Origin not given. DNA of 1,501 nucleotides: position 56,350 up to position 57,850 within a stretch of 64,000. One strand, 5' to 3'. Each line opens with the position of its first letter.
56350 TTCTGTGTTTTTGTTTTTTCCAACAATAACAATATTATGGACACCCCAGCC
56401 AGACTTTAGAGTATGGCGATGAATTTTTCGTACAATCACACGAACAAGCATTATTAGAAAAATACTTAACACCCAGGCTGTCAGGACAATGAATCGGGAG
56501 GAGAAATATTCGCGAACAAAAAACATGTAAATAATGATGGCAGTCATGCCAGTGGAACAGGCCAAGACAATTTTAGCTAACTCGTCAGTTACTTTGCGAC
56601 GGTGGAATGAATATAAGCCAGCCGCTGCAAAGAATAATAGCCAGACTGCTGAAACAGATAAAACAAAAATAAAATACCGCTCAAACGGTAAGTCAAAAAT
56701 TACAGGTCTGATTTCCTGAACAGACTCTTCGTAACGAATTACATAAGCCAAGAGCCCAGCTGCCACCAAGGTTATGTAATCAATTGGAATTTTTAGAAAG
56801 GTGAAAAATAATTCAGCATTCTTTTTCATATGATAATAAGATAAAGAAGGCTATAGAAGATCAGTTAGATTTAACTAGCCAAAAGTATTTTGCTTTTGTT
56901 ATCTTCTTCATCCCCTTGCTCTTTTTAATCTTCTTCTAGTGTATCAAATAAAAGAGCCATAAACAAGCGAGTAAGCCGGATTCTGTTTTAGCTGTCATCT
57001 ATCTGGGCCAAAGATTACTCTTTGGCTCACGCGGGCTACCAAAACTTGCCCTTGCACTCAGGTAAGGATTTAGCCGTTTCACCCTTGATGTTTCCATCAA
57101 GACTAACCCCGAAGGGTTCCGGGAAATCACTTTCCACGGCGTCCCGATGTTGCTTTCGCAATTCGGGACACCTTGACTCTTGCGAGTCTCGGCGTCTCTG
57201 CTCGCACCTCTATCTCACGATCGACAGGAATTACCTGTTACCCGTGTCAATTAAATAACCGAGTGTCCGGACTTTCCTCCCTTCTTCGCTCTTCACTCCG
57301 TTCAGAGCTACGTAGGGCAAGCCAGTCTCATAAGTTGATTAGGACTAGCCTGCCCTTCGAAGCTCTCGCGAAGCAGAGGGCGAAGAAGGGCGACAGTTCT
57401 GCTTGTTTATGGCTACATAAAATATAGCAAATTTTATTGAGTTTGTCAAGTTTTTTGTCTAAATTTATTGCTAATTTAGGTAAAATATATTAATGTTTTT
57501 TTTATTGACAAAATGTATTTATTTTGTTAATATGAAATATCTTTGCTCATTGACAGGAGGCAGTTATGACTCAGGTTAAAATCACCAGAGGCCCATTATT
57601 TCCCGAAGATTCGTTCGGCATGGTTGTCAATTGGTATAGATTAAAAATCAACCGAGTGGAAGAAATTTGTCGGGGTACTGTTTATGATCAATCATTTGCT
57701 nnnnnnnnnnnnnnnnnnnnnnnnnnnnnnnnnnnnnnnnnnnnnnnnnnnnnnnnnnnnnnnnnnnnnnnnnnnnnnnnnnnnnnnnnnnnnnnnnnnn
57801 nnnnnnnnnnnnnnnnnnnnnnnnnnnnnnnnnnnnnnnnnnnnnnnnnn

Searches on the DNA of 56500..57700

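Call 59: search_rna_families(source=window, start=56500, end=57700, threshold=evalue, max_evalue=0.001)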
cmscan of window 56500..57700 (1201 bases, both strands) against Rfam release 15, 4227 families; matches with E-value up to 0.001: 1.
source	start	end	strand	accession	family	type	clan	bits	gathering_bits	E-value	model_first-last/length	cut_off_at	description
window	56956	57333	-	RF00010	RNaseP_bact_a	Gene; ribozyme;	CL00002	85.9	100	2.6e-26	1-367/367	no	Bacterial RNase P class A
